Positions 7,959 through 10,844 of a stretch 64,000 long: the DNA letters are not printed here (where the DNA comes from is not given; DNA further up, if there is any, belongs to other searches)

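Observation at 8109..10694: DUF1593 (nucleoside-hydrolase-like) domain fused to a CE15 esterase inside a xylan PUL: candidate new carbohydrate- or lignin-carbohydrate-active enzyme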

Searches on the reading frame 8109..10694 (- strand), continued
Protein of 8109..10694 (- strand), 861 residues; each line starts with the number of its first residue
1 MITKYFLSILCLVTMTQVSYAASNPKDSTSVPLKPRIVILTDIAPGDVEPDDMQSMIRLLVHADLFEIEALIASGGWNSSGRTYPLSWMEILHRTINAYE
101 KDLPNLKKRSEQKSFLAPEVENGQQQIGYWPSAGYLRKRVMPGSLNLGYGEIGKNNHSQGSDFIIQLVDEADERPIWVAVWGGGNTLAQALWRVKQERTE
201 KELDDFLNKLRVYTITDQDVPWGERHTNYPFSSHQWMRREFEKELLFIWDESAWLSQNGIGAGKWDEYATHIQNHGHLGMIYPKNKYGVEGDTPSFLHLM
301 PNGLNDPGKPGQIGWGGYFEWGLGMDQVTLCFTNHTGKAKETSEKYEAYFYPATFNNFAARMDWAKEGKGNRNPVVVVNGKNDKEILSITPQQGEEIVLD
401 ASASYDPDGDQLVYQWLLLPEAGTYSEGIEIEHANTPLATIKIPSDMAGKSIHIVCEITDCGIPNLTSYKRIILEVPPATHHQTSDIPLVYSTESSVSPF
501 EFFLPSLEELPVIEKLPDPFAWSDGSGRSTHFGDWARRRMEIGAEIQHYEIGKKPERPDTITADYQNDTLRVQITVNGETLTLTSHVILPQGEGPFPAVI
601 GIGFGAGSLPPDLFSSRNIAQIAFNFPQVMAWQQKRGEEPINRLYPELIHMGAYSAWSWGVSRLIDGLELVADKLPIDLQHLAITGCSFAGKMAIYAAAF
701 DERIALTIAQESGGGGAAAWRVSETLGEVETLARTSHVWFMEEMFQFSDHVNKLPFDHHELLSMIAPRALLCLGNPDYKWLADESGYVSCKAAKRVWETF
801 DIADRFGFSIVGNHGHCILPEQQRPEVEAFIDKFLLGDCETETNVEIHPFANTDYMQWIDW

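Call 18: find_homologous_proteins(query=window:8109-10694:-, max_evalue=1e-10)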
Query window:8109-10694:- (861 aa): 5396 proteins with E <= 1e-10 among 8000 candidates; the best 120 are listed.
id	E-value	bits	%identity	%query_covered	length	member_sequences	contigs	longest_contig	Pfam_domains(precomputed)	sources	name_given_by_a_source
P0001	0.0e+0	2035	100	100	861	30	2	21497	PF07632.17,PF21027.4,PF22244.3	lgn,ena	-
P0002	0.0e+0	1614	80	100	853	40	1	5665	PF07632.17,PF21027.4,PF22244.3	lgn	-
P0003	0.0e+0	1050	55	99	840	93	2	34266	PF07632.17,PF21027.4,PF22244.3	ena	-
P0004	0.0e+0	1030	55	98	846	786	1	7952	PF07632.17,PF21027.4,PF22244.3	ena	-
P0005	0.0e+0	1021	54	98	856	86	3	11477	PF07632.17,PF21027.4,PF22244.3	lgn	-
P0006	0.0e+0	1017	56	94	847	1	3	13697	PF07632.17,PF21027.4,PF22244.3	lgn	-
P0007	1.1e-275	935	84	55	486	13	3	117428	PF07632.17,PF21027.4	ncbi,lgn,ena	-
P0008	2.1e-270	918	82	55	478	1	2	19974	PF07632.17,PF21027.4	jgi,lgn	jgi:hypothetical protein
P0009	1.0e-268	912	81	55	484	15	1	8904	PF07632.17,PF21027.4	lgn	-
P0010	1.3e-265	902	80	55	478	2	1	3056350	PF07632.17,PF21027.4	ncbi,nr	ncbi:DUF1593 domain-containing protein [Dysgonomonadaceae bacterium zrk40]|nr:DUF1593 domain-contain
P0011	1.4e-263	895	61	54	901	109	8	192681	PF07632.17,PF21027.4,PF02010.22,PF18911.7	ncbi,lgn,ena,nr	ncbi:MAG: DUF1593 domain-containing protein [Bacteroidales bacterium]|nr:DUF1593 domain-containing p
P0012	2.3e-263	894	79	55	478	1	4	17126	PF07632.17,PF21027.4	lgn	-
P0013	1.9e-253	862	50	99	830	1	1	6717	PF07632.17,PF21027.4,PF22244.3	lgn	-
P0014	3.5e-252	857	78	55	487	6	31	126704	PF07632.17,PF21027.4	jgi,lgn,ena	jgi:hypothetical protein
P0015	2.4e-250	851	76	55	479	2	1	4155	PF07632.17,PF21027.4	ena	-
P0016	1.1e-245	836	50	94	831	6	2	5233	PF07632.17,PF21027.4,PF22244.3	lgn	-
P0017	4.7e-240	817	76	52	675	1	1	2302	PF07632.17,PF21027.4,PF08534.17,PF00578.28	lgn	-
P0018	4.4e-238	811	73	55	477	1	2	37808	PF07632.17,PF21027.4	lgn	-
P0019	3.4e-235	801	72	55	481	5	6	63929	PF07632.17,PF21027.4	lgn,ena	-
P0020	1.8e-234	799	70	55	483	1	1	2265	PF07632.17,PF21027.4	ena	-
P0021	4.5e-232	791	73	52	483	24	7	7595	PF07632.17,PF21027.4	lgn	-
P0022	1.7e-229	782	69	55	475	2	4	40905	PF07632.17,PF21027.4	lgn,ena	-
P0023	3.6e-229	781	71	55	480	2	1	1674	PF07632.17,PF21027.4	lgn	-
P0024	2.4e-227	775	69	55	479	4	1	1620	PF07632.17,PF21027.4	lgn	-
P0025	1.9e-220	752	67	55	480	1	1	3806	PF07632.17,PF21027.4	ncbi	-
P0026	5.7e-220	751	71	51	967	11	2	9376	PF07632.17,PF21027.4,PF17851.9,PF04616.21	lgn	-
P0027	3.1e-218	745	66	55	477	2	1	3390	PF07632.17,PF21027.4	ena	-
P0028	5.7e-218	744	69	52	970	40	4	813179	PF07632.17,PF21027.4,PF17851.9,PF04616.21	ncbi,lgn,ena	-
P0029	4.4e-217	741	65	55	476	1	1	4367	PF07632.17,PF21027.4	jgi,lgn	jgi:hypothetical protein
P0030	5.9e-217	741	68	52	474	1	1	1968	PF07632.17,PF21027.4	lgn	-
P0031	7.3e-217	740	55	52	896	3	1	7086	PF07632.17,PF21027.4,PF18911.7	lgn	-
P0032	2.7e-216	739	65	55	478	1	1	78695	PF07632.17,PF21027.4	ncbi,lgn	-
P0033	1.0e-215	737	57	52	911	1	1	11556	PF07632.17,PF21027.4,PF22352.3,PF18911.7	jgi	-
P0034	5.4e-215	734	65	55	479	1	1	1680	PF07632.17,PF21027.4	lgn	-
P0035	2.2e-214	732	65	55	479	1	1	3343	PF07632.17,PF21027.4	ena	-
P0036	2.3e-213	729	69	52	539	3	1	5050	PF07632.17,PF21027.4,PF17851.9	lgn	-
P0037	9.9e-213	727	57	54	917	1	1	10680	PF07632.17,PF21027.4,PF22352.3,PF18911.7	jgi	-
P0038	1.5e-212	726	65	54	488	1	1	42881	PF07632.17,PF21027.4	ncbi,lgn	-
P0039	1.3e-211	723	59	54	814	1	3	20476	PF07632.17,PF21027.4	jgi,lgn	-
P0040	3.0e-211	722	54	55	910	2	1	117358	PF07632.17,PF21027.4,PF22352.3,PF18911.7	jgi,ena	-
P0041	2.3e-210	719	60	52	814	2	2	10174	PF07632.17,PF21027.4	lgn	-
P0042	4.3e-209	715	65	54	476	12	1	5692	PF07632.17,PF21027.4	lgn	-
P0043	8.0e-209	714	59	52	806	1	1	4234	PF07632.17,PF21027.4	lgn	-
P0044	1.5e-208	713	59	51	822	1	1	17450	PF07632.17,PF21027.4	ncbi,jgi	jgi:hypothetical protein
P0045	1.8e-208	713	54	57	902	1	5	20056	PF07632.17,PF21027.4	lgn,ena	-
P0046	4.0e-208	712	58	54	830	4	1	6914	PF07632.17,PF21027.4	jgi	jgi:hypothetical protein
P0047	2.0e-207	709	59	54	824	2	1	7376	PF07632.17,PF21027.4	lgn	-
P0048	3.3e-207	709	59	54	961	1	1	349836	PF07632.17,PF21027.4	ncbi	-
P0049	4.8e-207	708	57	55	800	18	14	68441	PF07632.17,PF21027.4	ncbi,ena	-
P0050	5.7e-207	708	67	52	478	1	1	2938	PF07632.17,PF21027.4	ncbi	-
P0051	8.1e-207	707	58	53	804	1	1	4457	PF07632.17,PF21027.4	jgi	jgi:hypothetical protein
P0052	9.0e-207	707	67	52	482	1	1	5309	PF07632.17,PF21027.4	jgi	jgi:hypothetical protein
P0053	1.4e-206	706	59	52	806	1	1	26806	PF07632.17,PF21027.4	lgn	-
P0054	1.9e-206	706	56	56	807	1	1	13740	PF07632.17,PF21027.4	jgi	-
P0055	3.0e-206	705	63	55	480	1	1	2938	PF07632.17,PF21027.4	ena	-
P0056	4.8e-206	705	58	54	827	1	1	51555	PF07632.17,PF21027.4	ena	-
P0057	4.9e-206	705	66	52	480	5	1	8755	PF07632.17,PF21027.4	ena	-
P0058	6.8e-206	704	59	51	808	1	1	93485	PF07632.17,PF21027.4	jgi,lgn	jgi:hypothetical protein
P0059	7.1e-206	704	63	54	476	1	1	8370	PF07632.17,PF21027.4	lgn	-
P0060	9.7e-206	704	57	53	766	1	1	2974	PF07632.17,PF21027.4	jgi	jgi:hypothetical protein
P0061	2.8e-205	702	64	54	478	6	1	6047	PF07632.17,PF21027.4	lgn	-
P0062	2.0e-204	699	62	54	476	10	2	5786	PF07632.17,PF21027.4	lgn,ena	-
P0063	3.5e-204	699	59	52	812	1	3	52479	PF07632.17,PF21027.4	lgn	-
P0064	5.0e-204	698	63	55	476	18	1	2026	PF07632.17,PF21027.4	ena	-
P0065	5.4e-204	698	60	52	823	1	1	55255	PF07632.17,PF21027.4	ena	-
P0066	6.8e-204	698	60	54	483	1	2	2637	PF07632.17,PF21027.4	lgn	-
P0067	8.2e-204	697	63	54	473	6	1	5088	PF07632.17,PF21027.4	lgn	-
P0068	1.2e-203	697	59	52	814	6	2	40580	PF07632.17,PF21027.4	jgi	jgi:hypothetical protein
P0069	1.6e-203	696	63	54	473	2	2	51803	PF07632.17,PF21027.4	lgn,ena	-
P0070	2.4e-203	696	62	55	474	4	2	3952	PF07632.17,PF21027.4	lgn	-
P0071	3.0e-203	695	60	55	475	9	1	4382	PF07632.17,PF21027.4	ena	-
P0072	8.8e-203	694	63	54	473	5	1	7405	PF07632.17,PF21027.4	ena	-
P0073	2.0e-202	693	55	53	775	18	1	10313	PF07632.17,PF21027.4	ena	-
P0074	2.0e-202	693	63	52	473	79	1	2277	PF07632.17,PF21027.4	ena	-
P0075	2.8e-202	692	60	55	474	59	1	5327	PF07632.17,PF21027.4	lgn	-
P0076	3.6e-202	692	61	55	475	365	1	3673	PF07632.17,PF21027.4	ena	-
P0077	5.3e-202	691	63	52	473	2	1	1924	PF07632.17,PF21027.4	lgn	-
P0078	7.3e-202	691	60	55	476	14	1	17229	PF07632.17,PF21027.4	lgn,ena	-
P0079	8.6e-202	691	66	51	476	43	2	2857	PF07632.17,PF21027.4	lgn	-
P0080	1.4e-201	690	57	52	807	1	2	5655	PF07632.17,PF21027.4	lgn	-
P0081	1.4e-201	690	63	52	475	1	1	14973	PF07632.17,PF21027.4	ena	-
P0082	1.6e-201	690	60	55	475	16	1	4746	PF07632.17,PF21027.4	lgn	-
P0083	3.2e-201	689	63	52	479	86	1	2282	PF07632.17,PF21027.4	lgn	-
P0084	4.4e-201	688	63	55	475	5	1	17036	PF07632.17,PF21027.4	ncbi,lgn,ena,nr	ncbi:MAG TPA: DUF1593 domain-containing protein [Pseudosphingobacterium sp.]|nr:DUF1593 domain-conta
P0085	7.3e-201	688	63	53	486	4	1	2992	PF07632.17,PF21027.4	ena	-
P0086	7.5e-200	684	59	55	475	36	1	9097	PF07632.17,PF21027.4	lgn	-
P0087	7.6e-200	684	61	54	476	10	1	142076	PF07632.17,PF21027.4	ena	-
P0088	7.9e-200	684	62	53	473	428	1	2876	PF07632.17,PF21027.4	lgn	-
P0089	9.3e-200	684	60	55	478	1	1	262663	PF07632.17,PF21027.4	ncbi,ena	-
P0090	9.4e-200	684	60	55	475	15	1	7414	PF07632.17,PF21027.4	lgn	-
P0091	9.4e-200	684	64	53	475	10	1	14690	PF07632.17,PF21027.4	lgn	-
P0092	1.3e-199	683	60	55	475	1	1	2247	PF07632.17,PF21027.4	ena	-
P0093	1.5e-199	683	59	55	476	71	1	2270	PF07632.17,PF21027.4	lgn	-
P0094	2.0e-199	683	63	51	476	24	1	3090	PF07632.17,PF21027.4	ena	-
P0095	2.6e-199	682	62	55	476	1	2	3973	PF07632.17,PF21027.4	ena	-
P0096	5.3e-199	681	60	55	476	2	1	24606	PF07632.17,PF21027.4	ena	-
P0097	5.4e-199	681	60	55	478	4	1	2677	PF07632.17,PF21027.4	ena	-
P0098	5.6e-199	681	61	54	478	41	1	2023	PF07632.17,PF21027.4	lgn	-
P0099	7.2e-199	681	60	55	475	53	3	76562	PF07632.17,PF21027.4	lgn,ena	-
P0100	7.2e-199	681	54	54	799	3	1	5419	PF07632.17,PF21027.4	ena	-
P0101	9.4e-199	681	64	51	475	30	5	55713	PF07632.17,PF21027.4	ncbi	-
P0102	9.9e-199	681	61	54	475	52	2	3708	PF07632.17,PF21027.4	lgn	-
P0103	1.0e-198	680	60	55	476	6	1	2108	PF07632.17,PF21027.4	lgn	-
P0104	1.8e-198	680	62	54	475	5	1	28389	PF07632.17,PF21027.4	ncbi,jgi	-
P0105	1.8e-198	680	61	54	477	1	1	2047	PF07632.17,PF21027.4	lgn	-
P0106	2.2e-198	679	62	55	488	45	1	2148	PF07632.17,PF21027.4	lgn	-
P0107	4.9e-198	678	61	54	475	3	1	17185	PF07632.17,PF21027.4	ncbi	-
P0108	6.5e-198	678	63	52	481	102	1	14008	PF07632.17,PF21027.4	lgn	-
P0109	1.7e-197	676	65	51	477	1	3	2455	PF07632.17,PF21027.4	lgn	-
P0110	2.2e-197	676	61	55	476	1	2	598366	PF07632.17,PF21027.4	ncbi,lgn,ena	-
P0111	4.0e-197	675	60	51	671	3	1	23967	PF07632.17,PF21027.4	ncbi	-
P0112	5.9e-197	675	60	54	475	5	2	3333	PF07632.17,PF21027.4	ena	-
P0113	1.0e-196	674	60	55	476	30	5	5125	PF07632.17,PF21027.4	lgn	-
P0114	1.2e-196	674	60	55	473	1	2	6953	PF07632.17,PF21027.4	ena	-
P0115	1.3e-196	674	61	55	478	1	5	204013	PF07632.17,PF21027.4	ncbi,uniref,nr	ncbi:hypothetical protein M2459_001853 [Parabacteroides sp. PF5-5]|uniref:DUF1593 domain-containing 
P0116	1.6e-196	673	60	55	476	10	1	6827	PF07632.17,PF21027.4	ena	-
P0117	2.8e-196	672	59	55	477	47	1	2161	PF07632.17,PF21027.4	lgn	-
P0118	3.1e-196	672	61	55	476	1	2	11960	PF07632.17,PF21027.4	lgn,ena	-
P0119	3.7e-196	672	61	55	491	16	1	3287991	PF07632.17,PF21027.4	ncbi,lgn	-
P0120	4.9e-196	672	60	55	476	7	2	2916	PF07632.17,PF21027.4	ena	-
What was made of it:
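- Checked: It is the C-terminal beta-sandwich that belongs to every Sde_0182-type unit (present in all 120 listed homologues, call 18).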

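Call 20: find_encoding_contigs(protein=P0003, flank=10000, max_places=3)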
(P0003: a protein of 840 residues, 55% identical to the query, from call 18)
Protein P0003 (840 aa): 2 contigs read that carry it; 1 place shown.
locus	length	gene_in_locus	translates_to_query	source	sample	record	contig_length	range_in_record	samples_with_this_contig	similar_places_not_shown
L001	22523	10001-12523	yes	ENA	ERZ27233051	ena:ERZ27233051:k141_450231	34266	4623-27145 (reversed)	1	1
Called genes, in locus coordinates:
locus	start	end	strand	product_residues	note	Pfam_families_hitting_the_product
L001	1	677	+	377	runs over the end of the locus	PF04055:Radical_SAM, PF06969:HemN_C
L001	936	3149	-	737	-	PF13328:HD_4, PF04607:RelA_SpoT, PF02824:TGS, PF19296:RelA_AH (weak), PF28438:RelA_RIS, PF13291:ACT_4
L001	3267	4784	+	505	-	PF14134:DUF4301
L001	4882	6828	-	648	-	PF13174:TPR_6 (faint), PF13181:TPR_8 (faint), PF13424:TPR_12 (faint), PF13428:TPR_14 (faint), PF13371:TPR_9 (weak), PF00515:TPR_1, PF07719:TPR_2 (weak), PF13414:TPR_11, +7 more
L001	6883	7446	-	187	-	PF01327:Pep_deformylase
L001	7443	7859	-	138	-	PF03652:RuvX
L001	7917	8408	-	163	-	PF05036:SPOR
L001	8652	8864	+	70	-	PF12732:YtxH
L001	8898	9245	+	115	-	PF07332:Phage_holin_3_6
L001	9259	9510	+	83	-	-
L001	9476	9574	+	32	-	-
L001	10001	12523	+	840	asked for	PF07632:Sde182_NH-like, PF21027:Sde0182_C, PF22244:GCE_fung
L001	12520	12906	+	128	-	PF02537:CRCB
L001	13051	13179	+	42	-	-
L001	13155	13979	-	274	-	PF07670:Gate (weak)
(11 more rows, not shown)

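Call 21: find_encoding_contigs(protein=P0028, flank=10000, max_places=3)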
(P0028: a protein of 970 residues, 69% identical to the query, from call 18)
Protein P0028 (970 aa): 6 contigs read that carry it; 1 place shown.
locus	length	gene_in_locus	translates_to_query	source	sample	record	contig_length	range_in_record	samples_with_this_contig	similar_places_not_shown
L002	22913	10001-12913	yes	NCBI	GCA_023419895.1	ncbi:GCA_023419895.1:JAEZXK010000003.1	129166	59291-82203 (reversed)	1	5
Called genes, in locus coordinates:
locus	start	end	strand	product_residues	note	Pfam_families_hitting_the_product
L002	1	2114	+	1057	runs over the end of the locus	PF13620:CarboxypepD_reg (weak), PF13715:CarbopepD_reg_2, PF07715:Plug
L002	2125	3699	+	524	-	PF14322:SusD-like_3, PF07980:SusD_RagB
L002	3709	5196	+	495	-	PF18329:SGBP_B_XBD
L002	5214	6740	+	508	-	PF13004:BACON (weak), PF00150:Cellulase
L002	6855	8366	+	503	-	PF04616:Glyco_hydro_43, PF03422:CBM_6 (weak)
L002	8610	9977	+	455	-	PF04616:Glyco_hydro_43, PF03422:CBM_6, PF18099:CBM_35_2 (weak)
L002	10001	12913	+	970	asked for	PF04616:Glyco_hydro_43, PF17851:GH43_C2, PF07632:Sde182_NH-like, PF21027:Sde0182_C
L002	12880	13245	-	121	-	PF04616:Glyco_hydro_43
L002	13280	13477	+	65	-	-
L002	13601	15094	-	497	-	PF19190:BACON_2 (weak), PF13004:BACON, PF00150:Cellulase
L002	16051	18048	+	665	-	PF02837:Glyco_hydro_2_N (weak), PF00703:Glyco_hydro_2, PF02836:Glyco_hydro_2_C, PF16355:DUF4982 (weak)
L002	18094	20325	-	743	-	PF01120:Alpha_L_fucos, PF13287:Fn3_assoc, PF13290:CHB_HEX_C_1, PF00754:F5_F8_type_C, PF22633:F5_F8_type_C_2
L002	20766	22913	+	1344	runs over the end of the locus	PF07494:Reg_prop (faint), PF08450:SGL (faint), PF07495:Y_Y_Y, PF00512:HisKA, PF02518:HATPase_c, PF00072:Response_reg, PF00165:HTH_AraC (weak), PF12833:HTH_18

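Call 22: find_encoding_contigs(protein=P0010, flank=10000, max_places=2)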
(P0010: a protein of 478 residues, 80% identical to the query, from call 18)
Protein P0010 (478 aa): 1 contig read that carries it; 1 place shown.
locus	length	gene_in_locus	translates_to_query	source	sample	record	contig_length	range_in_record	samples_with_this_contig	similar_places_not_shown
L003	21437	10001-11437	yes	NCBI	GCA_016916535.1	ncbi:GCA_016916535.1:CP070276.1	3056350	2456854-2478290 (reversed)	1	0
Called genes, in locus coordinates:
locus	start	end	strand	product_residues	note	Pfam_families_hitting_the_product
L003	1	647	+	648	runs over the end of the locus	PF14508:GH97_N, PF10566:Glyco_hydro_97, PF14509:GH97_C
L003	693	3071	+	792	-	PF07944:Beta-AFase-like_GH127_cat, PF20736:Glyco_hydro127M, PF16375:DUF4986, PF20620:DUF6805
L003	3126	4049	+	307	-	PF12740:PETase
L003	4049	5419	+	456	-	PF04616:Glyco_hydro_43, PF03422:CBM_6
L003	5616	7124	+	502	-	-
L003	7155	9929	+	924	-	PF13364:BetaGal_ABD2 (weak), PF22666:Glyco_hydro_2_N2, PF21467:BetaGal_gal-bd (faint), PF00703:Glyco_hydro_2, PF02836:Glyco_hydro_2_C, PF16355:DUF4982, PF02369:Big_1 (faint), PF18565:Glyco_hydro2_C5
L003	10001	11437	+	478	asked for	PF07632:Sde182_NH-like, PF21027:Sde0182_C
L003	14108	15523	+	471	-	PF07690:MFS_1 (weak), PF13347:MFS_2, PF07690:MFS_1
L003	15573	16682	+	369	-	PF00331:Glyco_hydro_10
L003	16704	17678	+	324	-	PF04616:Glyco_hydro_43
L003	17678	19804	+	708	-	PF03648:Glyco_hydro_67N, PF07488:Glyco_hydro_67M, PF07477:Glyco_hydro_67C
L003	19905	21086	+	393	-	PF03786:UxuA, PF01261:AP_endonuc_2 (faint)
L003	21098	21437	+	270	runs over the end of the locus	PF00106:adh_short, PF01370:Epimerase, PF08659:KR, PF13561:adh_short_C2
